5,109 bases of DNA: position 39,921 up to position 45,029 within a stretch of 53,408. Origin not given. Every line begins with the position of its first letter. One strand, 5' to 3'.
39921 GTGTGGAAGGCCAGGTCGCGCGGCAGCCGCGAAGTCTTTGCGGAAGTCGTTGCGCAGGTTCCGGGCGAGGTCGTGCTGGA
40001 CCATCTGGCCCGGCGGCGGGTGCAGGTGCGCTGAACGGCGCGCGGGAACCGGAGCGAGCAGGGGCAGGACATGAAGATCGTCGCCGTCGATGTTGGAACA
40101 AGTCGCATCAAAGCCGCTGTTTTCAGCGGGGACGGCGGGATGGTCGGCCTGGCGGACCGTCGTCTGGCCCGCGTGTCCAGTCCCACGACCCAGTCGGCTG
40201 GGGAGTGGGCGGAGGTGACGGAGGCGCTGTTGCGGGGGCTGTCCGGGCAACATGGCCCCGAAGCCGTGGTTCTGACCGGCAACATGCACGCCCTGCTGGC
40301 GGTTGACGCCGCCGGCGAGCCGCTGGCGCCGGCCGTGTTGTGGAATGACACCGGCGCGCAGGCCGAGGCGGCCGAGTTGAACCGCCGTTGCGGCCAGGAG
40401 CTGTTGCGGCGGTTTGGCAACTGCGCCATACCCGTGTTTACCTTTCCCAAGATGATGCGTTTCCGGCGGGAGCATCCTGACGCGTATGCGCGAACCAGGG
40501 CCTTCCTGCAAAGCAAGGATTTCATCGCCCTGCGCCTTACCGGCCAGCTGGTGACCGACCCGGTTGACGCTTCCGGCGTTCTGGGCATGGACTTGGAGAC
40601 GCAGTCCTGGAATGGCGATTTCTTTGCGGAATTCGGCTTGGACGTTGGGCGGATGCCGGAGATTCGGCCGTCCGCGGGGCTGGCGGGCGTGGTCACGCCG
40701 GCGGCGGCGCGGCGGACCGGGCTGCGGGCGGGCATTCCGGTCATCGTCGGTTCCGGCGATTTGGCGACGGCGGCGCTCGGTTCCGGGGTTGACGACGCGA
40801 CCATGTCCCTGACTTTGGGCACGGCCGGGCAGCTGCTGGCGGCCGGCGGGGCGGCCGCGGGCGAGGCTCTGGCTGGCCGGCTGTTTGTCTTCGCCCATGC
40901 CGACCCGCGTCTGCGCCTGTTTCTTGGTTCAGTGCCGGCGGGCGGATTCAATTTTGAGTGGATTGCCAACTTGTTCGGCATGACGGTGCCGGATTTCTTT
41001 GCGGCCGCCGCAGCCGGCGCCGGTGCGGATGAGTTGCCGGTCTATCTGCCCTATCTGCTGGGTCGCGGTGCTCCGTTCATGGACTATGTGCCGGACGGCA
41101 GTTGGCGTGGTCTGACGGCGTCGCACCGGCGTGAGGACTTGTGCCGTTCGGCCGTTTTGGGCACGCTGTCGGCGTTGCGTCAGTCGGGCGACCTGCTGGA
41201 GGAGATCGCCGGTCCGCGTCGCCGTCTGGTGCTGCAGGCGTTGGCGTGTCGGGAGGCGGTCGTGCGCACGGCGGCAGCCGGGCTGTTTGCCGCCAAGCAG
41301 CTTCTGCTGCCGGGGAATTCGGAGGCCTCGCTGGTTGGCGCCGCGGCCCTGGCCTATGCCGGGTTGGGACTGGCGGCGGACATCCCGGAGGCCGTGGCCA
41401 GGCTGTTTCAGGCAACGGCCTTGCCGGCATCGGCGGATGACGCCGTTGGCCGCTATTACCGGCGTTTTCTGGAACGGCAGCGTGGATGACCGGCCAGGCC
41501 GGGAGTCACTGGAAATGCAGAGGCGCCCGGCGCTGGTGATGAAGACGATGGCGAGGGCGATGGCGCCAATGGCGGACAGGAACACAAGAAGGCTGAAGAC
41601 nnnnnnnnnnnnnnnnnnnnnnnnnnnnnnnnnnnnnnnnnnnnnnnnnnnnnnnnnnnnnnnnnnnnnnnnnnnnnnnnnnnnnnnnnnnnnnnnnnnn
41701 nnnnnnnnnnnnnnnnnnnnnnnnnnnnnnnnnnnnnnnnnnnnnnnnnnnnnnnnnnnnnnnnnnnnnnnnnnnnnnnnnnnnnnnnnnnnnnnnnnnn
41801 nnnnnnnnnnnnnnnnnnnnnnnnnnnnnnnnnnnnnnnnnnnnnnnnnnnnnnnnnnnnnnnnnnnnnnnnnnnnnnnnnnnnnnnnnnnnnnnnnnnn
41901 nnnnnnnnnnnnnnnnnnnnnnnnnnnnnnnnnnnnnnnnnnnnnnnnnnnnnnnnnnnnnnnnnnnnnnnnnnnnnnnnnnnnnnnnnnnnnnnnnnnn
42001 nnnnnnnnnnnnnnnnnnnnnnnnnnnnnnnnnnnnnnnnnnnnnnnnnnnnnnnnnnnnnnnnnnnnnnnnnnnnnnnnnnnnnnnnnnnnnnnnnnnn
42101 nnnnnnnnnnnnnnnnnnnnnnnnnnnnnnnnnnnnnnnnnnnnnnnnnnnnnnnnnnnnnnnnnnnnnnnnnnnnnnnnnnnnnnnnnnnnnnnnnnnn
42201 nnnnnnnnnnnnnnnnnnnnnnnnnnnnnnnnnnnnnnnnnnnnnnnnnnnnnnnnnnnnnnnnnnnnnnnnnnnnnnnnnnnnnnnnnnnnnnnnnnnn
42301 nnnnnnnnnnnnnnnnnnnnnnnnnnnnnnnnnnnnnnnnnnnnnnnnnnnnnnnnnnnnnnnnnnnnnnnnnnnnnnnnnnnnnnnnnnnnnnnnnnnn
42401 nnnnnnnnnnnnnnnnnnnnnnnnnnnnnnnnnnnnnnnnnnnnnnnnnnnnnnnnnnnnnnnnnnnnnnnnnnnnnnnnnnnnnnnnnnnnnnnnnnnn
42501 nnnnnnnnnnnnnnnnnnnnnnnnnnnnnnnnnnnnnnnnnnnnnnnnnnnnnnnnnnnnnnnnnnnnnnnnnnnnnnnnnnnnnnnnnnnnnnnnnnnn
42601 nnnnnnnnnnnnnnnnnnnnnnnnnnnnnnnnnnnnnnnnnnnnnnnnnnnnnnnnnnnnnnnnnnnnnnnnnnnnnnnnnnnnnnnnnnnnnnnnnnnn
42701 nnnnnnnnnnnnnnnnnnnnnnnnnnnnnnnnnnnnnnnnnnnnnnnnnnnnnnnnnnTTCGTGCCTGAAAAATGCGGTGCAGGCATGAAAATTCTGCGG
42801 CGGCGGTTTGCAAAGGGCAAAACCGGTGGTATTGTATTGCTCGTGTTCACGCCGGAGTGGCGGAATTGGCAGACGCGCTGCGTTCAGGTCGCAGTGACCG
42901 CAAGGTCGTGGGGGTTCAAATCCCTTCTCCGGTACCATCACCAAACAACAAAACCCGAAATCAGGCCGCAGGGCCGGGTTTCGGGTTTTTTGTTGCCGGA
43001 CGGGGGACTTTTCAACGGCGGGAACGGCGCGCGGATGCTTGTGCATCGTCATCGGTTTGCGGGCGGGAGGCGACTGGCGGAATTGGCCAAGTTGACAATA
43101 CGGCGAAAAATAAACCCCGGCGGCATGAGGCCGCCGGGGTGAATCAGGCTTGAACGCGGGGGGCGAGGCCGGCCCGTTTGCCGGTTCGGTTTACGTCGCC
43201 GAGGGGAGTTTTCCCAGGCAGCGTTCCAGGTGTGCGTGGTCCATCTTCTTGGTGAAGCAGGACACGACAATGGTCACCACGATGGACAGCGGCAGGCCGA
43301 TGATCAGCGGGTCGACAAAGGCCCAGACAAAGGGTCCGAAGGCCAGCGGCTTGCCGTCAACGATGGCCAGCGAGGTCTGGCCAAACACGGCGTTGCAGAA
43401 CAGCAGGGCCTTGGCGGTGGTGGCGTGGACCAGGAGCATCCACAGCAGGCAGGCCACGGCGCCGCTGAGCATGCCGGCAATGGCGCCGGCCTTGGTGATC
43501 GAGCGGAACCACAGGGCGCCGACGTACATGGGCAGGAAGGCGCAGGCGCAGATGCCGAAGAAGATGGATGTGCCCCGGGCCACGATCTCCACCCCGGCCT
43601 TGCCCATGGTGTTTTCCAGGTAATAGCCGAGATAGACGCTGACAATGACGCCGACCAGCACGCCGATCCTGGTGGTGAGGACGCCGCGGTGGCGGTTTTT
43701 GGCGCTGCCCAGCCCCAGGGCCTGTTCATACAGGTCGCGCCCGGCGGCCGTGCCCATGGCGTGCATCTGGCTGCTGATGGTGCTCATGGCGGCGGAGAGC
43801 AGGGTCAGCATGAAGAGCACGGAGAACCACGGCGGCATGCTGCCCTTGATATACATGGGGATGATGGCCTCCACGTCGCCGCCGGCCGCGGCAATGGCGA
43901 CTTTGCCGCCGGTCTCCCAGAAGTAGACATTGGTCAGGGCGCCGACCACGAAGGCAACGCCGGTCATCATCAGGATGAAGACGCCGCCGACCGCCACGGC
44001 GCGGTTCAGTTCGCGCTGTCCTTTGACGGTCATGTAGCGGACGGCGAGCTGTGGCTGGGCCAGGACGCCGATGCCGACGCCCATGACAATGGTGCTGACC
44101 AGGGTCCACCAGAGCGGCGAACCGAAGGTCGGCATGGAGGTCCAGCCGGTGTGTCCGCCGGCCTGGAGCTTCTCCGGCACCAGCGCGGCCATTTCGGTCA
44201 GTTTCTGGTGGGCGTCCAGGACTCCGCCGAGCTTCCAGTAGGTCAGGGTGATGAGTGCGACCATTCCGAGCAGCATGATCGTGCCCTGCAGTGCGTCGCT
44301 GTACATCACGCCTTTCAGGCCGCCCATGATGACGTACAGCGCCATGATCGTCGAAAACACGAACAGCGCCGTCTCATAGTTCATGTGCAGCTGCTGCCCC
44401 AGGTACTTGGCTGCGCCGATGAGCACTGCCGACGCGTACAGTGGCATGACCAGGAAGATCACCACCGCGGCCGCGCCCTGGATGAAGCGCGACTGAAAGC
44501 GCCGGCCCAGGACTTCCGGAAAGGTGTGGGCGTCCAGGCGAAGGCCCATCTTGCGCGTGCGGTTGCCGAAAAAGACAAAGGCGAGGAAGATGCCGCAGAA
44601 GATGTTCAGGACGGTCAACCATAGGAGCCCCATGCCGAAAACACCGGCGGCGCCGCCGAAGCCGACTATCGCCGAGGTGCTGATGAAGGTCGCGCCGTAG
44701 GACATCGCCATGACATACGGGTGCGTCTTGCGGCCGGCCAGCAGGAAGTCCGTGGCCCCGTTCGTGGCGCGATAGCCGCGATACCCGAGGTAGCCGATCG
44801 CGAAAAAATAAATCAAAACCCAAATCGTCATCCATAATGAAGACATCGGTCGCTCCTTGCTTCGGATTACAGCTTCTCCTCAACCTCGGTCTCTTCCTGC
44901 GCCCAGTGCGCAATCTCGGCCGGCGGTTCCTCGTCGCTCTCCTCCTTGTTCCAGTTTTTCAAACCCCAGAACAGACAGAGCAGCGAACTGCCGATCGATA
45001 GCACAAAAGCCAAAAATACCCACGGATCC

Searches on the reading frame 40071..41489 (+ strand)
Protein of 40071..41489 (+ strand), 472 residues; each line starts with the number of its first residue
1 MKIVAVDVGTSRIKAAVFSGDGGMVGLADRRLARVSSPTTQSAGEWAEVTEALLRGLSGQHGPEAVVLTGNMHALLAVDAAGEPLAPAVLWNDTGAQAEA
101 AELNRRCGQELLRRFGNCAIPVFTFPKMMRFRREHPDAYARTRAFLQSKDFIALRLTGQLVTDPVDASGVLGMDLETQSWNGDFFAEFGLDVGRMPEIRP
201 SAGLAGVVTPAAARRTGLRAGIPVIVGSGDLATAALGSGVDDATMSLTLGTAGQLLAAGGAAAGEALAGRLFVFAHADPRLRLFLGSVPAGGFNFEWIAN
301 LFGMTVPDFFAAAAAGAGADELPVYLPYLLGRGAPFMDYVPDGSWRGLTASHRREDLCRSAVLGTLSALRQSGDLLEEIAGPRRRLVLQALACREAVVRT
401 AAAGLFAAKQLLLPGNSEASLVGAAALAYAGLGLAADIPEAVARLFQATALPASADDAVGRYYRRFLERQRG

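Call 45: search_protein_families(library=pfam, proteins=[window:40071-41489:+], max_evalue=0.0001)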
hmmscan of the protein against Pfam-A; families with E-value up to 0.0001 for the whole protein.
window:40071-41489:+ (472 aa): 2 families
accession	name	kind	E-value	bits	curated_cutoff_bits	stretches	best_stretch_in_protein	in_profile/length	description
PF00370.27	FGGY_N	-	6.3e-37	127.9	28.8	1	3-237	2-245/245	FGGY family of carbohydrate kinases, N-terminal domain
PF02782.22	FGGY_C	-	1.1e-06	29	27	1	311-429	76-195/198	FGGY family of carbohydrate kinases, C-terminal domain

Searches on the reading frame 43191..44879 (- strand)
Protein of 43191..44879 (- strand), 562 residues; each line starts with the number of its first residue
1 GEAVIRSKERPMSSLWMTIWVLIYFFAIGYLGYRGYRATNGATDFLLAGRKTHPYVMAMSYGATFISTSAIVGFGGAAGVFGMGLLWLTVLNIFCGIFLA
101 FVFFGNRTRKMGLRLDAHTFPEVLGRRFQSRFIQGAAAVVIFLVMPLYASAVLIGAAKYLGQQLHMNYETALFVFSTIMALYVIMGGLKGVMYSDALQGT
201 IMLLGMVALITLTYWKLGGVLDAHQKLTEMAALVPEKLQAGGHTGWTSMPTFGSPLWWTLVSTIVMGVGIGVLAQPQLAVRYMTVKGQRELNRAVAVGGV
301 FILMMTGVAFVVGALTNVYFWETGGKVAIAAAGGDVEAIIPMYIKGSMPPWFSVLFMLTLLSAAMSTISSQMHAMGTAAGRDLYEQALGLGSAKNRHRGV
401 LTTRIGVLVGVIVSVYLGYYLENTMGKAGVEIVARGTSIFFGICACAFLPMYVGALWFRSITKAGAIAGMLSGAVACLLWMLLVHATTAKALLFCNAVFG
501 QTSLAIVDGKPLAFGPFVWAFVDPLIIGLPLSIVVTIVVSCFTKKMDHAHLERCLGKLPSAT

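Call 45: search_protein_families(library=pfam, proteins=[window:43191-44879:-], max_evalue=0.0001)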
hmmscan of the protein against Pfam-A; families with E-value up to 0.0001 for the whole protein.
window:43191-44879:- (562 aa): 1 family
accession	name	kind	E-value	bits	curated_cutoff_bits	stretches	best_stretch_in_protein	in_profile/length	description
PF00474.23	SSF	-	1.2e-49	169.7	22.8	1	45-473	1-406/406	Sodium:solute symporter family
